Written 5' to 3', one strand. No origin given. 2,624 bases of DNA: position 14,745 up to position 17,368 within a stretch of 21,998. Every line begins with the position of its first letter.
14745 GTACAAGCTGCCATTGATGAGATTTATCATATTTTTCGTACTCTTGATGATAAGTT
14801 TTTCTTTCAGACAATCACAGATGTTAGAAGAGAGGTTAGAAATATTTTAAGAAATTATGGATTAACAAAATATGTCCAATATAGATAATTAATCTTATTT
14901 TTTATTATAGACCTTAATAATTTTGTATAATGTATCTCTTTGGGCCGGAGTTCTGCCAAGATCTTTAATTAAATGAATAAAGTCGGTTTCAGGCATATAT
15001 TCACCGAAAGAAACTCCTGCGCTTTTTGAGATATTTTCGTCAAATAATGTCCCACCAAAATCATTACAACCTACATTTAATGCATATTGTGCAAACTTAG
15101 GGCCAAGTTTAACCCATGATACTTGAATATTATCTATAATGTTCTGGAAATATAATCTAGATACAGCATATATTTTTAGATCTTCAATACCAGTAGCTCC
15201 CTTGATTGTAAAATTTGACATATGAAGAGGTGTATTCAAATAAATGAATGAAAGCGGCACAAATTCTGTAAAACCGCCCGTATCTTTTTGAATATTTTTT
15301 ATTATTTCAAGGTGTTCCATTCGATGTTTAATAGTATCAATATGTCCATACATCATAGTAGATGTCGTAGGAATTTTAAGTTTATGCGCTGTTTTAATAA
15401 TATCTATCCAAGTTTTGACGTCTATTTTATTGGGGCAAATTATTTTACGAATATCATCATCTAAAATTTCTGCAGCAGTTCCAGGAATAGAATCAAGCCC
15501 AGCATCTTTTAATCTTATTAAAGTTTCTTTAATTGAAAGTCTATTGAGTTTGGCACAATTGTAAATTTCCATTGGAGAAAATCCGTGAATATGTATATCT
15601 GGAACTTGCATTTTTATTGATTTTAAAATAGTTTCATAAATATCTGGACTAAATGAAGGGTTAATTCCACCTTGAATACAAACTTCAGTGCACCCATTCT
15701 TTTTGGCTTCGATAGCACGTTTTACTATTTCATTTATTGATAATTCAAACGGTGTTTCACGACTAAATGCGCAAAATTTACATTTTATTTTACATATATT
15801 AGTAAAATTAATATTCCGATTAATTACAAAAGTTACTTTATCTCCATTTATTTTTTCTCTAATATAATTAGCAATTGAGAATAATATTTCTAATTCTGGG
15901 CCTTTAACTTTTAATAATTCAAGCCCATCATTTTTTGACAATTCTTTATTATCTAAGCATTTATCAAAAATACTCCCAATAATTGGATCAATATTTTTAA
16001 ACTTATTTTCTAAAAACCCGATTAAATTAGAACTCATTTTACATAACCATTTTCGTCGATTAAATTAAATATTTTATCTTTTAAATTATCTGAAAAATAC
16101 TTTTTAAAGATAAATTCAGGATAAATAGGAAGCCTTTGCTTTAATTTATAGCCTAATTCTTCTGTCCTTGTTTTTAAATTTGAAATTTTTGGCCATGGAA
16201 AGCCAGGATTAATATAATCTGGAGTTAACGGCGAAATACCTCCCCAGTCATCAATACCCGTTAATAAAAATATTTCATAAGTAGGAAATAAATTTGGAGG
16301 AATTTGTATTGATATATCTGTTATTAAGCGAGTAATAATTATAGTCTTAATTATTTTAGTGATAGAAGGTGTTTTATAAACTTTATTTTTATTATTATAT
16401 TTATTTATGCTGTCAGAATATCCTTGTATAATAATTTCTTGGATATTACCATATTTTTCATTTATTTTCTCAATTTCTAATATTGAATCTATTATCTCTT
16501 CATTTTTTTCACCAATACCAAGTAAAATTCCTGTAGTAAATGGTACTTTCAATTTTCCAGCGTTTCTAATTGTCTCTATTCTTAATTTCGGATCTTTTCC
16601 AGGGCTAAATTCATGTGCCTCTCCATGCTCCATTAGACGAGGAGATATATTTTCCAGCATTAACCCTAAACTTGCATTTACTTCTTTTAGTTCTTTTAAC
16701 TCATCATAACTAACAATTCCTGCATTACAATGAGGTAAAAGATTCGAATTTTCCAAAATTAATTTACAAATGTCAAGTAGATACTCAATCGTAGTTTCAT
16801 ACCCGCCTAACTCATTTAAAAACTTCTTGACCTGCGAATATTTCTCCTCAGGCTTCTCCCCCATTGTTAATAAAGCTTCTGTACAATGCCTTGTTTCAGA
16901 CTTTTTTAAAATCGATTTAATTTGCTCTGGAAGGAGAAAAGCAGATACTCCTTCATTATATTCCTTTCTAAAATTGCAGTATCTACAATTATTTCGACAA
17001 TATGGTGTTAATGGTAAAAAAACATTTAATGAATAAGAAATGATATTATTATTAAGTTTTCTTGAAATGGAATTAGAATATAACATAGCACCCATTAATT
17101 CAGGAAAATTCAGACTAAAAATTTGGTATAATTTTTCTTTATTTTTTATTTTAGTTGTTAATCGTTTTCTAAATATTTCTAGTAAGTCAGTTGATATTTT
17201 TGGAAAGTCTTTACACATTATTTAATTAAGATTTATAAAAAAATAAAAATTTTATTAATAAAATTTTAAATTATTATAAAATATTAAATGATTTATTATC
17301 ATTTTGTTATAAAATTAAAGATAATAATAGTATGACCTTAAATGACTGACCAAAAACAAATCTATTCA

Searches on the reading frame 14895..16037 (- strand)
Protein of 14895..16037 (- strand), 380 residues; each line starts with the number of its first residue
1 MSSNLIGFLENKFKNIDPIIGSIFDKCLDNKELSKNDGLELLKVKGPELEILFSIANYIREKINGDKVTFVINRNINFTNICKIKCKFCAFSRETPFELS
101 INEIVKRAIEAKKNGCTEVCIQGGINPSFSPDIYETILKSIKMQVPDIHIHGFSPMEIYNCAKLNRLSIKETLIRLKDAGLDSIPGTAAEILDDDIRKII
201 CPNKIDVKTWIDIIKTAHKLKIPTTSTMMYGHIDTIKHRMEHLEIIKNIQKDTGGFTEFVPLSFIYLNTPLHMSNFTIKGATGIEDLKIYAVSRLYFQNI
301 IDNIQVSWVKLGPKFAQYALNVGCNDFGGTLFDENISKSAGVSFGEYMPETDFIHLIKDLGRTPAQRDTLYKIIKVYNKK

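Call 9: search_protein_families(library=pfam, proteins=[window:14895-16037:-], max_evalue=0.001)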
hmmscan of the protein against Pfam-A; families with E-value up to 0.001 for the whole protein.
window:14895-16037:- (380 aa): 2 families
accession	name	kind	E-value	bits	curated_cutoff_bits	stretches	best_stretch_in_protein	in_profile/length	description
PF04055.27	Radical_SAM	-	6.5e-25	88.7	29.5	1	76-244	1-164/166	Radical SAM superfamily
PF19288.4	CofH_C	-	1.5e-17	64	27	1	255-376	3-121/125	CofH/MqnC C-terminal region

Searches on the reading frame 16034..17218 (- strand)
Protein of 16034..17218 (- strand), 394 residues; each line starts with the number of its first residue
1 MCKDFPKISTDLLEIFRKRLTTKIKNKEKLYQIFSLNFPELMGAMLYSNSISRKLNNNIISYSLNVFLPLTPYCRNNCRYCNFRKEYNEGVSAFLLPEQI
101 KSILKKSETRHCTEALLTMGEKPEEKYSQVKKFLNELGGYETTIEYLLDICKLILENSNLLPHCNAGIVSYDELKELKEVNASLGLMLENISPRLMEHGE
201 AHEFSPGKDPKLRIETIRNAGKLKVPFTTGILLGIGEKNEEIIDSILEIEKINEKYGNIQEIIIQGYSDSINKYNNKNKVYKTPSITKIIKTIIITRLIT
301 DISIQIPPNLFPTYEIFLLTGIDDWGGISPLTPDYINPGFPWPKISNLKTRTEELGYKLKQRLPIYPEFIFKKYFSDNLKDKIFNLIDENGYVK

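Call 9: search_protein_families(library=pfam, proteins=[window:16034-17218:-], max_evalue=0.001)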
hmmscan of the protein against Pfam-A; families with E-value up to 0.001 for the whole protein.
window:16034-17218:- (394 aa): 1 family
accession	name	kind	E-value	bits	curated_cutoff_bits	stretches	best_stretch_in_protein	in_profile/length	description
PF04055.27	Radical_SAM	-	1.9e-14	54.6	29.5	1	69-246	2-163/166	Radical SAM superfamily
